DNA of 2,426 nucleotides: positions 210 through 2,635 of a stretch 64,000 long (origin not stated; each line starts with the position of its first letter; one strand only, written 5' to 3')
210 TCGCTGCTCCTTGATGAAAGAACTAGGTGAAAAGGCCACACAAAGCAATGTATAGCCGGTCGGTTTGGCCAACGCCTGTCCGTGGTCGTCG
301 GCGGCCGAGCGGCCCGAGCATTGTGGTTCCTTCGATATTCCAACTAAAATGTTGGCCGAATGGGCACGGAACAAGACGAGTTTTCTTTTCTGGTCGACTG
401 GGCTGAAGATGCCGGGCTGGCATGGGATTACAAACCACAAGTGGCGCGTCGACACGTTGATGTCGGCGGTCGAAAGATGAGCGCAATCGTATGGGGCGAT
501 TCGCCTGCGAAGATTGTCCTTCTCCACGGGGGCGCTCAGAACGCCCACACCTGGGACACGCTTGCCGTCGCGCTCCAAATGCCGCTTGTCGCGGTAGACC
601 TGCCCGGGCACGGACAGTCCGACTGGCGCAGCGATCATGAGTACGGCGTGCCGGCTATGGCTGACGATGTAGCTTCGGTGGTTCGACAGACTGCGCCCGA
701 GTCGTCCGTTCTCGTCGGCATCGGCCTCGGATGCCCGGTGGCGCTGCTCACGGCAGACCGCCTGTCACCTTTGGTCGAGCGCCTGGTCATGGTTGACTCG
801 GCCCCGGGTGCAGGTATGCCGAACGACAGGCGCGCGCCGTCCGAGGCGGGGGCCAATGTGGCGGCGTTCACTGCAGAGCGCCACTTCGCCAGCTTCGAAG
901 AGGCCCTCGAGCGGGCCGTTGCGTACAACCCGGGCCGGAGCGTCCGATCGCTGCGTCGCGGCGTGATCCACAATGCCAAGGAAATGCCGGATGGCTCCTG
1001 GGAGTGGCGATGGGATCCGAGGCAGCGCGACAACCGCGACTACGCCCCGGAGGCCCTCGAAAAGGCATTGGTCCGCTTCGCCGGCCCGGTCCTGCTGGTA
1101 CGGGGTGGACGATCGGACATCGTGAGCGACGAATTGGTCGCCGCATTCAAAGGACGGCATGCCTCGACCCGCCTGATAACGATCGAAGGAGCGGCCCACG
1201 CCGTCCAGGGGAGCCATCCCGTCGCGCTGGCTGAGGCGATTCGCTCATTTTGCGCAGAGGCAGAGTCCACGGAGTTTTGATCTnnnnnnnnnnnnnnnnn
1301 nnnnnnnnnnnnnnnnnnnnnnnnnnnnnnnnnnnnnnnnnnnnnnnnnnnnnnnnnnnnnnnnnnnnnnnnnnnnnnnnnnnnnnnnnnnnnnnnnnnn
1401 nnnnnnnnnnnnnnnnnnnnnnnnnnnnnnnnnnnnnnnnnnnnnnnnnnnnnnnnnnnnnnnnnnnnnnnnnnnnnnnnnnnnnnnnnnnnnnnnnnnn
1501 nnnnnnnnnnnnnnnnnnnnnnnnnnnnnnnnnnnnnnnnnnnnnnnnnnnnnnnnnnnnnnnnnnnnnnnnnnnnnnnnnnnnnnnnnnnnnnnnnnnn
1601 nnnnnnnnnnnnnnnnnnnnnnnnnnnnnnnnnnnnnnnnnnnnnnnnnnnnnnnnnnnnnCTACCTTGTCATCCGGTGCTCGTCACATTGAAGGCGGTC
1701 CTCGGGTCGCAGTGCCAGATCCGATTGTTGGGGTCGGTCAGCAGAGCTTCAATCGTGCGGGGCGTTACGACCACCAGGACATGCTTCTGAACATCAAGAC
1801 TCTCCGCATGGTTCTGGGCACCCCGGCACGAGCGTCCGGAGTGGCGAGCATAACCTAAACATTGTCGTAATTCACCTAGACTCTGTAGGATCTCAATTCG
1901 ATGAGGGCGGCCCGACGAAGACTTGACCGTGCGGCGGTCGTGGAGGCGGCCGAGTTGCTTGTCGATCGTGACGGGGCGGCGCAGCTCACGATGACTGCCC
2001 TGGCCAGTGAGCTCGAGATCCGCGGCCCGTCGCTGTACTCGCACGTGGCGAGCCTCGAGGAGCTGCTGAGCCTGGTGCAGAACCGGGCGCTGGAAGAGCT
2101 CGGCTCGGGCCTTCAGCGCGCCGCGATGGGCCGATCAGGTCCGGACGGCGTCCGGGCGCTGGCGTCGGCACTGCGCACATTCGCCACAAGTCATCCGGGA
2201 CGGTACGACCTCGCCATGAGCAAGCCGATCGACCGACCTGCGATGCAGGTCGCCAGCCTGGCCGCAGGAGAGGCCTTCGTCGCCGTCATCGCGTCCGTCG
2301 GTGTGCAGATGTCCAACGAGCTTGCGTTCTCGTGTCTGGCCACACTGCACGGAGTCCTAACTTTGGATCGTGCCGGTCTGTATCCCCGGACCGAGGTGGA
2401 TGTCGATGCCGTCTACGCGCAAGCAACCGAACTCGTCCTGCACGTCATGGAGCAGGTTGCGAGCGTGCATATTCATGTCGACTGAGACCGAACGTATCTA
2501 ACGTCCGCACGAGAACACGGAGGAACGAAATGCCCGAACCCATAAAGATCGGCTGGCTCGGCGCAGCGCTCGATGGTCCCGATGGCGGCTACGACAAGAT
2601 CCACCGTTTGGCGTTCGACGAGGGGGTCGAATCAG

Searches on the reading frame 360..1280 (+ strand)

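Call 9: search_protein_families(library=pfam, proteins=[window:360-1280:+], max_evalue=0.01)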
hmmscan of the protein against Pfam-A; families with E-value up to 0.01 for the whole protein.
window:360-1280:+ (306 aa): 5 families
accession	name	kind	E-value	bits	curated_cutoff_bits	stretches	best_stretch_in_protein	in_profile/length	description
PF00561.26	Abhydrolase_1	-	5.4e-20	72.5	25.8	1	52-287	3-245/245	alpha/beta hydrolase fold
PF12697.13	Abhydrolase_6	-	3.3e-19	70.8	26.3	1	52-293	1-217/217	Alpha/beta hydrolase family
PF12146.15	Hydrolase_4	-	1.4e-07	31.6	27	1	50-156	5-116/239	Serine aminopeptidase, S33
PF00975.26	Thioesterase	-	1.6e-07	32.3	26.4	1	51-184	2-139/226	Thioesterase domain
PF03096.20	Ndr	-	0.00046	19.4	23.3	0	241-298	219-276/283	Ndr family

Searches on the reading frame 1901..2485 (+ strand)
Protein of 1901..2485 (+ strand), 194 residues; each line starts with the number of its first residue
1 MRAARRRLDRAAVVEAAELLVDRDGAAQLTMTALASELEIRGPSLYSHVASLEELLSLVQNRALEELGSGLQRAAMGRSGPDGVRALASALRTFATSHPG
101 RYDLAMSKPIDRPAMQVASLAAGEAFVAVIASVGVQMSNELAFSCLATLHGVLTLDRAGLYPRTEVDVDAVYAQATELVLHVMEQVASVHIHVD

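Call 9: search_protein_families(library=pfam, proteins=[window:1901-2485:+], max_evalue=0.01)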
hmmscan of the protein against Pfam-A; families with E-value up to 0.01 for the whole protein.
window:1901-2485:+ (194 aa): 2 families
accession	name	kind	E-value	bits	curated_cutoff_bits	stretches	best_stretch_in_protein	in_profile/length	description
PF13305.11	TetR_C_33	-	5.9e-12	46.6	26.8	1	84-176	1-100/103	Tetracyclin repressor-like, C-terminal domain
PF00440.29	TetR_N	-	0.0091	16.2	24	0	14-56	2-44/47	Bacterial regulatory proteins, tetR family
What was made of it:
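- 1901..2485 (+): TetR-family regulator (TetR1), upstream of module 1. Pfam TetR_C_33 (E 6e-12) plus a weak TetR_N match (call 9).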
